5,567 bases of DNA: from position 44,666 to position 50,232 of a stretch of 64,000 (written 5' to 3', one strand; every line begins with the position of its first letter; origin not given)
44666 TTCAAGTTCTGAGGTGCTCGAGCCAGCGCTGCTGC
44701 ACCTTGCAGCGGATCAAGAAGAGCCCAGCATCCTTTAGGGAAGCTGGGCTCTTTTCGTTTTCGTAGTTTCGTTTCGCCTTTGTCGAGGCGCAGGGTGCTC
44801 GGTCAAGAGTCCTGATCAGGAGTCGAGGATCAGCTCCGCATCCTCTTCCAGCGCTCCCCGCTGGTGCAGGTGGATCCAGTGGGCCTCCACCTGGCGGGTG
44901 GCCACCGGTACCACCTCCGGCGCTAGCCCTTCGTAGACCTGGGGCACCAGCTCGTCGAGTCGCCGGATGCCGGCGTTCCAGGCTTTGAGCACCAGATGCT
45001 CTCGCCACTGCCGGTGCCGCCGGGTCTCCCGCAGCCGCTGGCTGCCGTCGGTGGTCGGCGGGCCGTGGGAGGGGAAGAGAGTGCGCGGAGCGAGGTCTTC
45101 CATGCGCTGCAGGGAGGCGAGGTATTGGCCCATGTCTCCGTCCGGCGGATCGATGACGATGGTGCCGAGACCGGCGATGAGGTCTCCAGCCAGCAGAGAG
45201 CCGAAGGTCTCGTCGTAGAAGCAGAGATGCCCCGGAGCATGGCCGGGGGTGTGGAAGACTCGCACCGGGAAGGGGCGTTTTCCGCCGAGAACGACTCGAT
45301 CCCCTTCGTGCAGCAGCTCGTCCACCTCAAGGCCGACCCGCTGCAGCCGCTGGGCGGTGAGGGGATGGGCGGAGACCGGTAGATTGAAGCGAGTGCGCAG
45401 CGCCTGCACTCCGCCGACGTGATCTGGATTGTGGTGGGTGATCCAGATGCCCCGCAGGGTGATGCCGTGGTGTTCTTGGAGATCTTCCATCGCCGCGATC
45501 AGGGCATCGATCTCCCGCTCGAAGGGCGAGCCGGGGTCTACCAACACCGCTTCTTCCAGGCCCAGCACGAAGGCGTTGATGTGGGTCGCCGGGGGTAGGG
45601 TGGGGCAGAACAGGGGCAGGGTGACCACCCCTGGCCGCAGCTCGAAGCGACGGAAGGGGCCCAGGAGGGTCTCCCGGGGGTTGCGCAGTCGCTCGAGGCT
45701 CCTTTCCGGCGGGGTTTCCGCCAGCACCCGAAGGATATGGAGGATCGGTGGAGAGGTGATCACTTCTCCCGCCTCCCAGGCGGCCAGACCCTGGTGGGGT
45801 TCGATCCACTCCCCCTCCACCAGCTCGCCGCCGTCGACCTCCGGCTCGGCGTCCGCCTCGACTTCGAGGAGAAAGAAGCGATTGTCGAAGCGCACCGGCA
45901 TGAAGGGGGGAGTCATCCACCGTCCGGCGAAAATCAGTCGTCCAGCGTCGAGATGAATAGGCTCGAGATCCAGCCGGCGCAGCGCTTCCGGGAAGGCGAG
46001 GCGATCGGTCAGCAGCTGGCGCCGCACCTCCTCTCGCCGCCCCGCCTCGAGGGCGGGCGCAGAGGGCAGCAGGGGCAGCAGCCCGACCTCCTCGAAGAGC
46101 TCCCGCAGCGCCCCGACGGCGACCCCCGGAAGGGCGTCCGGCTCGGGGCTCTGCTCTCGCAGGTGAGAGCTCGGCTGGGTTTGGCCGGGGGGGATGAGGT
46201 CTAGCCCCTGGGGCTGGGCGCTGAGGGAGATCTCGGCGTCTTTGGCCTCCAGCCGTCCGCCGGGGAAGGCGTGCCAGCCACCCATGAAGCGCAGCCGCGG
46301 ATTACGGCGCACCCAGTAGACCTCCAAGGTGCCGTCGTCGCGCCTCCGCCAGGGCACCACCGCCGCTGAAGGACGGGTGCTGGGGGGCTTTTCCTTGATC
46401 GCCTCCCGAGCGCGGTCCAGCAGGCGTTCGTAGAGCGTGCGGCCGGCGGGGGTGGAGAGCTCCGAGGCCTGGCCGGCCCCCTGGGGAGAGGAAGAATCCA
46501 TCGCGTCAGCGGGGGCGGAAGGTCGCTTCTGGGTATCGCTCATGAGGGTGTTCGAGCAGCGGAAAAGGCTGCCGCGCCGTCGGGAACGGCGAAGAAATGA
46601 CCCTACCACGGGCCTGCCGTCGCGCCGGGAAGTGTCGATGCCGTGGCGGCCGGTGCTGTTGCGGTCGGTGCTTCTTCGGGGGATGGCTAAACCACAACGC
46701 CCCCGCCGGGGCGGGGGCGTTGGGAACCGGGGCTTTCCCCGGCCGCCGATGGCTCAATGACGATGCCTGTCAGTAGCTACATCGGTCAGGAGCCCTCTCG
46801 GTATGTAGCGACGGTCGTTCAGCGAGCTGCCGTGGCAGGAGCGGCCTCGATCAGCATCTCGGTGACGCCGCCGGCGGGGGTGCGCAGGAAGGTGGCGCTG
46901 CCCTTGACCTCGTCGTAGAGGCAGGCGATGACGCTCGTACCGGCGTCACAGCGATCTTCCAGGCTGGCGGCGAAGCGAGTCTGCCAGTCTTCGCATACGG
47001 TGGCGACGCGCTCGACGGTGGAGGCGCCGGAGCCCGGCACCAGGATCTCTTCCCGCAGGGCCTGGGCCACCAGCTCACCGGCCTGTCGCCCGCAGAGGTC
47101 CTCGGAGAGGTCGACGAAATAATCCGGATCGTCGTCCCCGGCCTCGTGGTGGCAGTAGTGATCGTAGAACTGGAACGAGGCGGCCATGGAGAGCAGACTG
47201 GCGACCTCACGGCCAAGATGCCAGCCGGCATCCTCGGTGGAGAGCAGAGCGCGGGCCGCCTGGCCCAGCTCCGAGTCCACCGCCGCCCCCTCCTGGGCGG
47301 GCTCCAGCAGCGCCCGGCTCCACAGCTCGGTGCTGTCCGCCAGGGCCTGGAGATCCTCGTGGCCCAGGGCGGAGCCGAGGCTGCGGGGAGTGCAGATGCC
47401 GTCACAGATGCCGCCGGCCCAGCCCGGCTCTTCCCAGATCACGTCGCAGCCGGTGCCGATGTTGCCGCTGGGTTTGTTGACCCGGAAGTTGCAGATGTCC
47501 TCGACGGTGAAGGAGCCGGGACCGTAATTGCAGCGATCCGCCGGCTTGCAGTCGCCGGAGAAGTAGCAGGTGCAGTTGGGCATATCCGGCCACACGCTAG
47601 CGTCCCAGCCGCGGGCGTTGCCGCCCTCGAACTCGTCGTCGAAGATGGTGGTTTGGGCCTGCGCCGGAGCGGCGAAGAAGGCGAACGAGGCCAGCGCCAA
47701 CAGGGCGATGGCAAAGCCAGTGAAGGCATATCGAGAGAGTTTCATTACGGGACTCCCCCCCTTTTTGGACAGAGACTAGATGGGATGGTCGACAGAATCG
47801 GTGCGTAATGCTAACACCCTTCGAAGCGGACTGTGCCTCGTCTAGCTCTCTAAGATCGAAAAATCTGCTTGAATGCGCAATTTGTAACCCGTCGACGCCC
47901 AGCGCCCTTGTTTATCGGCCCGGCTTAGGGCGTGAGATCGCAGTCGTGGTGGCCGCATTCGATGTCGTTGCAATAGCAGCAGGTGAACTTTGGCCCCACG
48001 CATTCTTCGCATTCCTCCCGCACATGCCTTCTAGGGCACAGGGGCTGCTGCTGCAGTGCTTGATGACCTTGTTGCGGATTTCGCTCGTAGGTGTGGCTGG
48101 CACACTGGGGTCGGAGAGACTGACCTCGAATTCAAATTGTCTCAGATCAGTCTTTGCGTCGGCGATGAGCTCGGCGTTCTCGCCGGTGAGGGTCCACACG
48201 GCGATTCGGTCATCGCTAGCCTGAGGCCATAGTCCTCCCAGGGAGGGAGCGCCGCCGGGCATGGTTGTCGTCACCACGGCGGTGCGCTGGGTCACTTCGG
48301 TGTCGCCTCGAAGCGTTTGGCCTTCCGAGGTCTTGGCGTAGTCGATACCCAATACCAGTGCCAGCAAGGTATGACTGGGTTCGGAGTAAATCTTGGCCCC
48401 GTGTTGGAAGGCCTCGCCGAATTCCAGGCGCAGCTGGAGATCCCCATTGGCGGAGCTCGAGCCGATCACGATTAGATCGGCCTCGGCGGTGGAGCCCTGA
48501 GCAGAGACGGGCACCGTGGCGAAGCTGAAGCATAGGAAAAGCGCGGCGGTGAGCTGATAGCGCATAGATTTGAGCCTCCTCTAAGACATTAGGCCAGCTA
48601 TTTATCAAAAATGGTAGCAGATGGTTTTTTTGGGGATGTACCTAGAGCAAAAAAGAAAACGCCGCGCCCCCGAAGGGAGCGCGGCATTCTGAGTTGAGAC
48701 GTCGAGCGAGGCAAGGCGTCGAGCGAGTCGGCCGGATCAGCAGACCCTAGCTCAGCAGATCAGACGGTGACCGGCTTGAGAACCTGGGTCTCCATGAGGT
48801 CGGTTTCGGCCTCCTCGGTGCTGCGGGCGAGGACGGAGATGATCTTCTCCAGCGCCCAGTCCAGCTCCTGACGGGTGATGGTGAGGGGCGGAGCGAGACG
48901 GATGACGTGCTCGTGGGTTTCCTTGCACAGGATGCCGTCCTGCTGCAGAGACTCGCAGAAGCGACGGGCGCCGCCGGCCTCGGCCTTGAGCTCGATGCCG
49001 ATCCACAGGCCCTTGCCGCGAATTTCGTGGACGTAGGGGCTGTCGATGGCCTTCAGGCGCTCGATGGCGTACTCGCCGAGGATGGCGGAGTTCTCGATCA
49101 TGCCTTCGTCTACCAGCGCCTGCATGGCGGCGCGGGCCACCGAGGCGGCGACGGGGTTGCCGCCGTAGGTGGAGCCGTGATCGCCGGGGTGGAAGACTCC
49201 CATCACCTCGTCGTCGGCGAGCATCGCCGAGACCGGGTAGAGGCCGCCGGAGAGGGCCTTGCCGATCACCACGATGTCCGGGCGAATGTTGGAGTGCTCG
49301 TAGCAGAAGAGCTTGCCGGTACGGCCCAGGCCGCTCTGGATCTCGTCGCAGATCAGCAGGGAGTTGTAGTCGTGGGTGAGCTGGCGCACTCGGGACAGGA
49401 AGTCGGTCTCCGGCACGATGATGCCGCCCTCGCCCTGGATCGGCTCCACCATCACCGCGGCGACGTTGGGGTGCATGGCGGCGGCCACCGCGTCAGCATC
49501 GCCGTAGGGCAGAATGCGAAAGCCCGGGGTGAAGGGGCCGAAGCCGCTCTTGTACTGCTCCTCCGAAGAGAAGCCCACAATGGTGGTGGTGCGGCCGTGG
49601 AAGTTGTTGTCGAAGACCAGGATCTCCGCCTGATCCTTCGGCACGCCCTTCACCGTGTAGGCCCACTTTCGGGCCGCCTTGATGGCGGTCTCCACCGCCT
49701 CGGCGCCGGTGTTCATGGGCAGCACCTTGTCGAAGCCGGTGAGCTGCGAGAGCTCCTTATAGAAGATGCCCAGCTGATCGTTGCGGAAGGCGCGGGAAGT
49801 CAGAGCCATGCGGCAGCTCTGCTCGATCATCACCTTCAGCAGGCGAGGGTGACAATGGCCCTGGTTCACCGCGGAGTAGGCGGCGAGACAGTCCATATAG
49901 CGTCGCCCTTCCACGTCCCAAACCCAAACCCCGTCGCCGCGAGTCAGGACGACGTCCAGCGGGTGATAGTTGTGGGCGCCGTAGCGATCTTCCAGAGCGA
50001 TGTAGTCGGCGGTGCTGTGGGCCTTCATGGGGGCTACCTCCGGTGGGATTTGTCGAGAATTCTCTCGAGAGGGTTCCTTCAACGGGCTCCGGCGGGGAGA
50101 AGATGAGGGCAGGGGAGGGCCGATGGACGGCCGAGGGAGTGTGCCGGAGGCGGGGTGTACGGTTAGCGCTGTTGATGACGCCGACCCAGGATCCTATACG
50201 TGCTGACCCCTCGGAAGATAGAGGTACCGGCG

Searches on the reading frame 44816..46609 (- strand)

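Call 26: search_protein_families(library=pfam, proteins=[window:44816-46609:-], max_evalue=0.001)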
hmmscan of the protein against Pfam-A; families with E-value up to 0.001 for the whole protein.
window:44816-46609:- (597 aa): 5 families
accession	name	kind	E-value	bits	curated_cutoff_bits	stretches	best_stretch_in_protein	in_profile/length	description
PF00753.33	Lactamase_B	-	8.7e-22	78.5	22.7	1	343-515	5-196/196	Metallo-beta-lactamase superfamily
PF19583.5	ODP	-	2.2e-08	34.6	27.2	1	351-482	11-141/194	ODP family beta lactamase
PF00293.34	NUDIX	-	3e-05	24.5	21.1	0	79-124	3-42/134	NUDIX domain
PF17778.7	BLACT_WH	-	8.1e-05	23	22.8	1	552-586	3-37/46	Beta-lactamase associated winged helix domain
PF12706.13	Lactamase_B_2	-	0.00037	20.6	27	0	355-455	3-116/200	Beta-lactamase superfamily domain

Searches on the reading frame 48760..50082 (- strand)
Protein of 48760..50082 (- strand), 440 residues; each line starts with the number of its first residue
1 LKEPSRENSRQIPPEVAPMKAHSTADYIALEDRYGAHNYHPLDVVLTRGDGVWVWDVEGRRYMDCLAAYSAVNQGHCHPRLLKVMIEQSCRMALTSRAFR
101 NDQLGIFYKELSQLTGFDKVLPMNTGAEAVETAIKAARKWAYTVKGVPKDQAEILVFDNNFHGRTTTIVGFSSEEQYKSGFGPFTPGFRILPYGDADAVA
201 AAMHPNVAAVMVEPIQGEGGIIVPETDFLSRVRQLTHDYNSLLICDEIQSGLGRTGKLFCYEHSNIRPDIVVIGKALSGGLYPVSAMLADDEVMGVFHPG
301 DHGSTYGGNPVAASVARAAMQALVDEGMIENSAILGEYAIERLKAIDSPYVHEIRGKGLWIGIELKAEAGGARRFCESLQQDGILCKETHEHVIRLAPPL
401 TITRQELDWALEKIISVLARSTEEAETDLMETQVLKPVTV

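Call 26: search_protein_families(library=pfam, proteins=[window:48760-50082:-], max_evalue=0.001)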
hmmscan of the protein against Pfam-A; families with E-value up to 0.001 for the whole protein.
window:48760-50082:- (440 aa): 1 family
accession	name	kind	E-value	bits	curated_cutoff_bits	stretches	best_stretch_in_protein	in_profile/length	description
PF00202.27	Aminotran_3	-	3.7e-129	431.4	30.5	1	34-418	1-403/403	Aminotransferase class-III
